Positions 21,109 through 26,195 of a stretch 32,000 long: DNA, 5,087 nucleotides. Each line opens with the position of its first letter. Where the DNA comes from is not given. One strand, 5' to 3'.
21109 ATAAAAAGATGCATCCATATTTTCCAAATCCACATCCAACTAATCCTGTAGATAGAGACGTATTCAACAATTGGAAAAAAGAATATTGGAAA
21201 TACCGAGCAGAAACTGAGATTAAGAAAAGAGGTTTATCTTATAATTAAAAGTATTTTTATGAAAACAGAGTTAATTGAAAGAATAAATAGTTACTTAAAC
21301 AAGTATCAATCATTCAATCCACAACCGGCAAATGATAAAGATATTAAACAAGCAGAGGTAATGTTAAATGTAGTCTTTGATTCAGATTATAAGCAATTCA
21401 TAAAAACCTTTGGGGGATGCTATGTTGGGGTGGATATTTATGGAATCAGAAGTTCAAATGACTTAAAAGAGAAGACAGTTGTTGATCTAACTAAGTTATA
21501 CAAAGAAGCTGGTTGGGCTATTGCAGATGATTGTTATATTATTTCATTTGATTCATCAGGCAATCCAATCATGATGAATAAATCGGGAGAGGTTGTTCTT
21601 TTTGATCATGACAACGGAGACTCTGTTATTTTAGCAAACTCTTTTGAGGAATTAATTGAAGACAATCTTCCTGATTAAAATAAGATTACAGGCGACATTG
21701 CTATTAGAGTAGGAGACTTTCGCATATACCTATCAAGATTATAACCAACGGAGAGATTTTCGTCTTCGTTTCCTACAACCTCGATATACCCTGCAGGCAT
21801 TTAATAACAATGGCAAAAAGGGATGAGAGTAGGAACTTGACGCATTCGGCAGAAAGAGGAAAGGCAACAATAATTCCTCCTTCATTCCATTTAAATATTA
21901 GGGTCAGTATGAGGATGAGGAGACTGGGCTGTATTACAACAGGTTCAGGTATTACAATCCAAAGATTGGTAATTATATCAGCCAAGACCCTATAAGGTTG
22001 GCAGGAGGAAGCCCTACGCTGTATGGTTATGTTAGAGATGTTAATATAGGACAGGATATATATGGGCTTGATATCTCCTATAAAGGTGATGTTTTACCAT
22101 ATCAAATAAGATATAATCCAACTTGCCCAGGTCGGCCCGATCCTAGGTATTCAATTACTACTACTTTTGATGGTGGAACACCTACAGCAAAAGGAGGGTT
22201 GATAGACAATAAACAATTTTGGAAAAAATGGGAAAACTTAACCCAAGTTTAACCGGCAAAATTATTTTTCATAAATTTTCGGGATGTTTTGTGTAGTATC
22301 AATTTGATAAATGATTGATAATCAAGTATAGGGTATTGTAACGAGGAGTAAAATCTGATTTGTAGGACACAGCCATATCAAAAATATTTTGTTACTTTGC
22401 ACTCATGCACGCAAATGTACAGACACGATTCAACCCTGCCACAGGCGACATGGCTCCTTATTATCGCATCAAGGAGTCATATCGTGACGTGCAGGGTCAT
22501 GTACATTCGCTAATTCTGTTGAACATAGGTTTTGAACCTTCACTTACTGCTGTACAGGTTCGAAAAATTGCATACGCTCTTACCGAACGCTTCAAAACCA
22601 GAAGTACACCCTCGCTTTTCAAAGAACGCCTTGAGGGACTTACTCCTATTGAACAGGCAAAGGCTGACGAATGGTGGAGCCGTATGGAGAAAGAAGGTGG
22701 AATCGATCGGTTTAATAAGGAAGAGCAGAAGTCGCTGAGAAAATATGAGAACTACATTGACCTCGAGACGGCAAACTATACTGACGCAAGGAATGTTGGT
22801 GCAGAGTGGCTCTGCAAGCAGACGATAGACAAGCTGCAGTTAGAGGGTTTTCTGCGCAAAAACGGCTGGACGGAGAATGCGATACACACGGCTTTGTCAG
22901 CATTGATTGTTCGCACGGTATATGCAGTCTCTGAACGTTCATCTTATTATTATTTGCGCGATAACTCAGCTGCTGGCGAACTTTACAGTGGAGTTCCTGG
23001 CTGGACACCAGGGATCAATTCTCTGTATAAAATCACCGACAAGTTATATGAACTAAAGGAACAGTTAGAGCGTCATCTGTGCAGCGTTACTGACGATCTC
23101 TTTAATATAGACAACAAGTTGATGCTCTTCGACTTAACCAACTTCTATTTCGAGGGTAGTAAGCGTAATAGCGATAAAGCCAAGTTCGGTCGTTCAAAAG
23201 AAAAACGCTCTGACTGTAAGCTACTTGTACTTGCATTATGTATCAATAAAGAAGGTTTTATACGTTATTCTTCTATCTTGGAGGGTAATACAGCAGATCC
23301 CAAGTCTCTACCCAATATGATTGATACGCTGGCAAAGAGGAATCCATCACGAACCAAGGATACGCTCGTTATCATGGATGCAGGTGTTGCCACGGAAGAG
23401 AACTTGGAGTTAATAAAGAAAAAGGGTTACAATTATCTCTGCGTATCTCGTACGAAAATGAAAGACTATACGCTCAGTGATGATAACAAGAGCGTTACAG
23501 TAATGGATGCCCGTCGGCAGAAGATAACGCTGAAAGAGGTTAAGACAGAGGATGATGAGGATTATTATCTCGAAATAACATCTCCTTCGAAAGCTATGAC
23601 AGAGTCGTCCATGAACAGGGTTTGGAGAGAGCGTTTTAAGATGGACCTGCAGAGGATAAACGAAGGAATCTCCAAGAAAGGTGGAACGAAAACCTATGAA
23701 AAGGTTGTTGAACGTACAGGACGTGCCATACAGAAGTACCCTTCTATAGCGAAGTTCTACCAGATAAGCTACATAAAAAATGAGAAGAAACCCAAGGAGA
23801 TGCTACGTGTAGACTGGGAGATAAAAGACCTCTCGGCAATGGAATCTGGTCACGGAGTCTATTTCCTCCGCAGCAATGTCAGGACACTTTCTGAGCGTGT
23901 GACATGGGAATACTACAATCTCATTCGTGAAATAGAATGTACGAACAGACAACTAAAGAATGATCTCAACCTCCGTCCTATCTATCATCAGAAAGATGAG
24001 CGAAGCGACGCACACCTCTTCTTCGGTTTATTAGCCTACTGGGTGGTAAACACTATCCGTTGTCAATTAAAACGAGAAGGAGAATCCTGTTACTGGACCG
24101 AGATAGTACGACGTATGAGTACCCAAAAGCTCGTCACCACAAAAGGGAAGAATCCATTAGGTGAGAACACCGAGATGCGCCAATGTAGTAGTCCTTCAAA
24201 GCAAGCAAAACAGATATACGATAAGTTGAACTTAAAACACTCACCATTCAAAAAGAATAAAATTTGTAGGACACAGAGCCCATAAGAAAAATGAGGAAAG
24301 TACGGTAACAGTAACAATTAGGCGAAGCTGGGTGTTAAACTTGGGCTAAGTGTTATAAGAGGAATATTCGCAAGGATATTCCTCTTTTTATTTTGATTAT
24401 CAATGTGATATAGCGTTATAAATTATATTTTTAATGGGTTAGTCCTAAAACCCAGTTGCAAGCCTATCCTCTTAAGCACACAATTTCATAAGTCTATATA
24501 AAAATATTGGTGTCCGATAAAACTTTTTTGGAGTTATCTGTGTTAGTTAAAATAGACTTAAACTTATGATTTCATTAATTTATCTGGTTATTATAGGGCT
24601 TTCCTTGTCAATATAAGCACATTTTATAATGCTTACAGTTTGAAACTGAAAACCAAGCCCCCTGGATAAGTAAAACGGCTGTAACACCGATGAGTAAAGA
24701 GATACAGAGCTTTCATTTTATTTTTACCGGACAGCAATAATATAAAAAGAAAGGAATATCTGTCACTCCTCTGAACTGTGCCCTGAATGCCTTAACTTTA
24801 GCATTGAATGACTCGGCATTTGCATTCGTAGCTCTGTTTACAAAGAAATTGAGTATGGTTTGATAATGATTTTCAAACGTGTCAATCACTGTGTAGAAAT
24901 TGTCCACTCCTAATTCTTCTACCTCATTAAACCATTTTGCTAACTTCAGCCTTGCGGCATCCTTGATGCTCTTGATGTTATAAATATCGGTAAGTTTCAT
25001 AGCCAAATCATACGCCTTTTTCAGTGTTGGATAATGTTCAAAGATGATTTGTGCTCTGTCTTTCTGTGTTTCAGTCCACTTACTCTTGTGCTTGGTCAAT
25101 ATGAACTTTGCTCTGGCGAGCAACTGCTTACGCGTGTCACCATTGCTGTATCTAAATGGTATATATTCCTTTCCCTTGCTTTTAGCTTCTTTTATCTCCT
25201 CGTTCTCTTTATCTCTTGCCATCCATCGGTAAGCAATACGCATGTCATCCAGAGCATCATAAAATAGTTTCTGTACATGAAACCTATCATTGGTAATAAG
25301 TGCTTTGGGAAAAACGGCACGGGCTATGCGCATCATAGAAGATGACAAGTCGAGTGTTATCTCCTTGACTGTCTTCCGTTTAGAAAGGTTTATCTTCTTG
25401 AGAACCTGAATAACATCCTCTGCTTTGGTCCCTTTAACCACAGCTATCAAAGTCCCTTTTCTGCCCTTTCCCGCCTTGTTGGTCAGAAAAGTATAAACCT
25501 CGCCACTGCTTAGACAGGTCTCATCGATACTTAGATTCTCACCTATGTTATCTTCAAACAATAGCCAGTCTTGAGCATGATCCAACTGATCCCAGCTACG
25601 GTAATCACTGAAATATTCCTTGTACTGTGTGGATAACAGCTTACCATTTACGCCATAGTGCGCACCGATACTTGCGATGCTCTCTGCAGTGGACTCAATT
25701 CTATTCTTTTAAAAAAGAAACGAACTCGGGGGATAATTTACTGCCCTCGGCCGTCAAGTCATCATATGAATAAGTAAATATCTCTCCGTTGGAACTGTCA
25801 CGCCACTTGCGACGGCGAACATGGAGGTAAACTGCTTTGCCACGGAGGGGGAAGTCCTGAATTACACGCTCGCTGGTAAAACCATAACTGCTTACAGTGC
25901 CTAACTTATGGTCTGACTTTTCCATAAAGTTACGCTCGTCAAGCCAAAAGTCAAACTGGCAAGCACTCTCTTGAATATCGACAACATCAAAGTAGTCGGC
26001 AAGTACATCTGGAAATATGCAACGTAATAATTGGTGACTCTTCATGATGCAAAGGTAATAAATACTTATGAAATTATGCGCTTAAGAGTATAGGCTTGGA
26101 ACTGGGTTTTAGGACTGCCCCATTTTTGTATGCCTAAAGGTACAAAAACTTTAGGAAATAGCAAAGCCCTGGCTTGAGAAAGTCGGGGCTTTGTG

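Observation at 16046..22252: Nested array of three orphan rhs C-terminal cassettes, with stepwise shorter homology to the main gene and a different toxin tip on each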

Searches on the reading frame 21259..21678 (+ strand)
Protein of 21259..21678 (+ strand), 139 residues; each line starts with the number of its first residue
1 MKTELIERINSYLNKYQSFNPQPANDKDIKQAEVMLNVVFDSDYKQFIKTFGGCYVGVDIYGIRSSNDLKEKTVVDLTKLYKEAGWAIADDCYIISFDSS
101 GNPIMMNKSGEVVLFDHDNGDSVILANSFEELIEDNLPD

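Call 8: search_protein_families(library=pfam, max_evalue=0.01, proteins=[window:21259-21678:+])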
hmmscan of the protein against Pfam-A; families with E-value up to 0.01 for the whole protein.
window:21259-21678:+ (139 aa): 3 families
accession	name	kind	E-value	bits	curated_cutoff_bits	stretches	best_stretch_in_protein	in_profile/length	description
PF14567.11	SUKH_5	-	8.4e-20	71.5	27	1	4-137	3-141/142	SMI1-KNR4 cell-wall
PF09346.15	SMI1_KNR4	-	1.6e-16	61.5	25.4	1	23-134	1-124/125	SMI1 / KNR4 family (SUKH-1)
PF14568.11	SUKH_6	-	4.5e-15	56.6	27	1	26-133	1-119/119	SMI1-KNR4 cell-wall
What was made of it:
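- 21259..21678 (+): imm2: SUKH / SMI1_KNR4 immunity protein. PF14567 E 8.4e-20, PF09346 E 1.6e-16 (call 8).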

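Call 22: find_encoding_contigs(protein=window:21259-21678:+, flank=10000, max_places=10)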
Protein window:21259-21678:+ (139 aa): 23 contigs read that carry it; 10 places shown.
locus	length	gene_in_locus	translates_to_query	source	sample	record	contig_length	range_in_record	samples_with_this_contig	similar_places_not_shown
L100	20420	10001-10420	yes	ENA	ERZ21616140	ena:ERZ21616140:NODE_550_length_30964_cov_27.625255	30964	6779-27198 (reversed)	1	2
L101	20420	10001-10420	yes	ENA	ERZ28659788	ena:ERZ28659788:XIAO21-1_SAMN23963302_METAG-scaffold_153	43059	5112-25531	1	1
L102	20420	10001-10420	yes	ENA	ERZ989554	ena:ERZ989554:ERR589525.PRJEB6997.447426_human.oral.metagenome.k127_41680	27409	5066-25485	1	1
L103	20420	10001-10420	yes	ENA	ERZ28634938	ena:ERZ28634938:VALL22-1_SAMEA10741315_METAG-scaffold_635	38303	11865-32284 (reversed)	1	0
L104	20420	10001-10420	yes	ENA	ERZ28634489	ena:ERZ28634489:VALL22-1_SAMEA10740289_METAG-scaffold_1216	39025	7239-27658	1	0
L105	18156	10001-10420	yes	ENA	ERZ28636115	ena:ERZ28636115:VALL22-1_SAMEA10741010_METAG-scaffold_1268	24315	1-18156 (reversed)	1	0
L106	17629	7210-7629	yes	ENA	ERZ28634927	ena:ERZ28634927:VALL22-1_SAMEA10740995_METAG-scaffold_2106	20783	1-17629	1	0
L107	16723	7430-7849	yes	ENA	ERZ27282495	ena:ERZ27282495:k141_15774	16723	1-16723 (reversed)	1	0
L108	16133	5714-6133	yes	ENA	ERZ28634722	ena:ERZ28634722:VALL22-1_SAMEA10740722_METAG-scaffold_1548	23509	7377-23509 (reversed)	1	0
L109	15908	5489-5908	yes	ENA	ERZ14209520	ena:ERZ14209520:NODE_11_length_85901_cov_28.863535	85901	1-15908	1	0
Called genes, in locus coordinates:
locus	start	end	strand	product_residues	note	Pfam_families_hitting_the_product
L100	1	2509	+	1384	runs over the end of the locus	PF20148:DUF6531, PF25023:TEN_YD-shell, PF05593:RHS_repeat, PF25023:TEN_YD-shell, PF05593:RHS_repeat (weak)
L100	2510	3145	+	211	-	-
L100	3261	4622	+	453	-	PF05593:RHS_repeat (faint), PF25023:TEN_YD-shell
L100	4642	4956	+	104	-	PF25857:DUF7957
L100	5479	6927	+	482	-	PF05593:RHS_repeat (faint), PF25023:TEN_YD-shell, PF14427:Pput2613-deam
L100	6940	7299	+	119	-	-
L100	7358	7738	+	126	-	-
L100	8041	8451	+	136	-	PF14412:AHH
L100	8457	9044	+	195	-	-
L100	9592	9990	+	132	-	PF14411:LHH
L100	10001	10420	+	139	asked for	PF14567:SUKH_5, PF09346:SMI1_KNR4, PF14568:SUKH_6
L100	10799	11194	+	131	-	-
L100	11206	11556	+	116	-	-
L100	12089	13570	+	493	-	PF25023:TEN_YD-shell, PF03527:RHS (faint), PF05593:RHS_repeat (weak), PF13930:Endonuclea_NS_2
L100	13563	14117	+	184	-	PF09346:SMI1_KNR4, PF14568:SUKH_6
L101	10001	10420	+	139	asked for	PF14567:SUKH_5, PF09346:SMI1_KNR4, PF14568:SUKH_6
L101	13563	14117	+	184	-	PF09346:SMI1_KNR4, PF14568:SUKH_6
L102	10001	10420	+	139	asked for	PF14567:SUKH_5, PF09346:SMI1_KNR4, PF14568:SUKH_6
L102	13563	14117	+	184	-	PF09346:SMI1_KNR4, PF14568:SUKH_6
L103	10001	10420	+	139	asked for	PF14567:SUKH_5, PF09346:SMI1_KNR4, PF14568:SUKH_6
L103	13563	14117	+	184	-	PF09346:SMI1_KNR4, PF14568:SUKH_6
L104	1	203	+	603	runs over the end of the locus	PF05954:Phage_GPD, PF04717:Phage_base_V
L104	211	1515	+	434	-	-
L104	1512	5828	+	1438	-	PF20148:DUF6531, PF25023:TEN_YD-shell (weak), PF05593:RHS_repeat, PF25023:TEN_YD-shell, PF05593:RHS_repeat (weak), PF03527:RHS (weak)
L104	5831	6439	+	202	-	-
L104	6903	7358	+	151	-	PF15637:Tox-HNH-HHH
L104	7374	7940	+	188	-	-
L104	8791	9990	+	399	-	PF25023:TEN_YD-shell, PF05593:RHS_repeat (weak), PF03527:RHS (faint), PF14411:LHH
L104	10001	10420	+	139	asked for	PF14567:SUKH_5, PF09346:SMI1_KNR4, PF14568:SUKH_6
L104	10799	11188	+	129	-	-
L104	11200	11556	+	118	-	-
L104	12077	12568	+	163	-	-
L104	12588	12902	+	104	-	PF25857:DUF7957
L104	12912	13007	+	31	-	-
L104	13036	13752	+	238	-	PF05593:RHS_repeat (faint)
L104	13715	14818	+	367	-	PF25023:TEN_YD-shell, PF05593:RHS_repeat (weak)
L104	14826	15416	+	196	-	-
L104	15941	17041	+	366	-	PF25023:TEN_YD-shell, PF05593:RHS_repeat (faint), PF13930:Endonuclea_NS_2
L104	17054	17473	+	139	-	PF15655:Imm-NTF2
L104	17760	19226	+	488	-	PF05593:RHS_repeat (faint), PF25023:TEN_YD-shell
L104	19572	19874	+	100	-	PF14427:Pput2613-deam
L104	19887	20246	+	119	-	-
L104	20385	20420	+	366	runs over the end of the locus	PF25023:TEN_YD-shell, PF05593:RHS_repeat (faint)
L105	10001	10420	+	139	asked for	PF14567:SUKH_5, PF09346:SMI1_KNR4, PF14568:SUKH_6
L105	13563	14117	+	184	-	PF09346:SMI1_KNR4, PF14568:SUKH_6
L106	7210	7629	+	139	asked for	PF14567:SUKH_5, PF09346:SMI1_KNR4, PF14568:SUKH_6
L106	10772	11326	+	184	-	PF09346:SMI1_KNR4, PF14568:SUKH_6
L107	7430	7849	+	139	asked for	PF14567:SUKH_5, PF09346:SMI1_KNR4, PF14568:SUKH_6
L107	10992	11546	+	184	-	PF09346:SMI1_KNR4, PF14568:SUKH_6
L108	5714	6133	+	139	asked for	PF14567:SUKH_5, PF09346:SMI1_KNR4, PF14568:SUKH_6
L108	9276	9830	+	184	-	PF09346:SMI1_KNR4, PF14568:SUKH_6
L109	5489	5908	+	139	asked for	PF14567:SUKH_5, PF09346:SMI1_KNR4, PF14568:SUKH_6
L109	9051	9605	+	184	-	PF09346:SMI1_KNR4, PF14568:SUKH_6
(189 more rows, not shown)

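Call 33: search_protein_families(library=pfam, max_evalue=1, proteins=[L104:6903-7358:+, L104:7374-7940:+])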
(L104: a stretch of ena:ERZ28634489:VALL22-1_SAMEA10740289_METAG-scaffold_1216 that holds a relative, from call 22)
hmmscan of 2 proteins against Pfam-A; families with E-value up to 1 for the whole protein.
L104:6903-7358:+ (151 aa): 1 family
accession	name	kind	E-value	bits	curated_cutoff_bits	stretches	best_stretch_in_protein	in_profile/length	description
PF15637.11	Tox-HNH-HHH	-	7.9e-39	132.5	26.1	1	49-149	1-102/103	HNH/Endo VII superfamily nuclease toxin with a HHH motif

L104:7374-7940:+ (188 aa): 0 families

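Call 42: search_protein_families(library=ncbifam, max_evalue=0.01, proteins=[window:21259-21678:+])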
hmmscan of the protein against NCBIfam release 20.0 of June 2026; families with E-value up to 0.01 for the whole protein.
window:21259-21678:+ (139 aa): 1 family
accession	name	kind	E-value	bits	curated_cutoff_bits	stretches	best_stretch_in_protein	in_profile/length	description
NF038335.1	YPO0640_fam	subfamily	0.00038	20.3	55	1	4-76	3-86/150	YrhA family protein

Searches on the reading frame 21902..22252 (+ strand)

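Call 8: search_protein_families(library=pfam, max_evalue=0.01, proteins=[window:21902-22252:+])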
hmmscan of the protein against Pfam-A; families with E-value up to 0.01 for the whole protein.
window:21902-22252:+ (116 aa): 1 family
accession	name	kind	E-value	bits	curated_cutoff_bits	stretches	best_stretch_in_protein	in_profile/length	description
PF17780.6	OCRE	-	0.0067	16.9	24.7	0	1-30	12-43/52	OCRE domain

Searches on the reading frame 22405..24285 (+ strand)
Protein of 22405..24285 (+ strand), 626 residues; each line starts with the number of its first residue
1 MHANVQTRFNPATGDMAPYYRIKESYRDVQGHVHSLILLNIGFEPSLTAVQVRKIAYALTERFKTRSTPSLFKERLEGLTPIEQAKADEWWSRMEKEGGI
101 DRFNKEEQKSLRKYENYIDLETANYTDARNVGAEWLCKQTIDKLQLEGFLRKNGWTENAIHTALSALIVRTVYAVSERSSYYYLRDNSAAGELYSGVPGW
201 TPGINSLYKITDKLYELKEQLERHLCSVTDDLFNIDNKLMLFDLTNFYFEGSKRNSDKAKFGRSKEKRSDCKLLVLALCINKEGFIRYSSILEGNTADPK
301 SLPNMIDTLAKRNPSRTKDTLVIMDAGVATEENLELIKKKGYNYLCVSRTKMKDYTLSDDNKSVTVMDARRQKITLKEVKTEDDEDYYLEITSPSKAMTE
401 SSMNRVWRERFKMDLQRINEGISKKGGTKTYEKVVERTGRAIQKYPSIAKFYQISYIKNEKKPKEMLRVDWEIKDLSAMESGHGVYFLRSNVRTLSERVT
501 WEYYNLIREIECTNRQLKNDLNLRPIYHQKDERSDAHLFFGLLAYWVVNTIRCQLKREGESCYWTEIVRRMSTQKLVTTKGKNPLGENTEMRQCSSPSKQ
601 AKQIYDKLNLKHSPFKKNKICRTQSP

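Call 33: search_protein_families(library=pfam, max_evalue=1, proteins=[window:22405-24285:+])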
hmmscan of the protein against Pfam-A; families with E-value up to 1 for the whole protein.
window:22405-24285:+ (626 aa): 2 families
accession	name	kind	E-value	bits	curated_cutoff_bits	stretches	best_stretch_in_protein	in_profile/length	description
PF01609.27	DDE_Tnp_1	-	9.8e-12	45.5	23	1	241-546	8-199/200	Transposase DDE domain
PF08053.16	Tna_leader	-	0.18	12.2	25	1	224-239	5-19/24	Tryptophanase operon leader peptide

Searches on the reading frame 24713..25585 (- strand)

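Call 33: search_protein_families(library=pfam, max_evalue=1, proteins=[window:24713-25585:-])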
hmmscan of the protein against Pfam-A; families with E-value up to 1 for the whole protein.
window:24713-25585:- (290 aa): 5 families
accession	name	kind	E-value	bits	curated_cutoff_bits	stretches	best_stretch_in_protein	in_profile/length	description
PF01610.23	DDE_Tnp_ISL3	-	1e-47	163.4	23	1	18-280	1-236/240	Transposase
PF19495.4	DUF6030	-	0.02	14.9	26.7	1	29-91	125-183/254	Family of unknown function (DUF6030)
PF25375.1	Lin-15B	-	0.035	14.5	27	0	59-110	64-114/121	Lin-15B-like domain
PF25644.1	Seadorna_VP4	-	0.052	12.2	27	1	86-129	28-70/627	Seadornavirus membrane penetration protein VP4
PF25569.1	TPR_ZFYVE26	-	0.055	14.2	27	1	187-212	82-107/123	ZFYVE26-like, TPR repeats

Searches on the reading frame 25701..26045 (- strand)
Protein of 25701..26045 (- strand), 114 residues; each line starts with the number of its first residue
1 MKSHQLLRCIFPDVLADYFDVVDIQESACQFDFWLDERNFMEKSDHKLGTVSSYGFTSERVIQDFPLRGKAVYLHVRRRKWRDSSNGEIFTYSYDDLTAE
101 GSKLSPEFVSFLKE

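Call 33: search_protein_families(library=pfam, max_evalue=1, proteins=[window:25701-26045:-])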
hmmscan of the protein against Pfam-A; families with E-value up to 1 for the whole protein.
window:25701-26045:- (114 aa): 1 family
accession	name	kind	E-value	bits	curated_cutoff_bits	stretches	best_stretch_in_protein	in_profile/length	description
PF14690.11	Zn_ribbon_ISL3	-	0.00063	20.5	25.5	1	58-82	19-43/47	zinc-finger of transposase IS204/IS1001/IS1096/IS1165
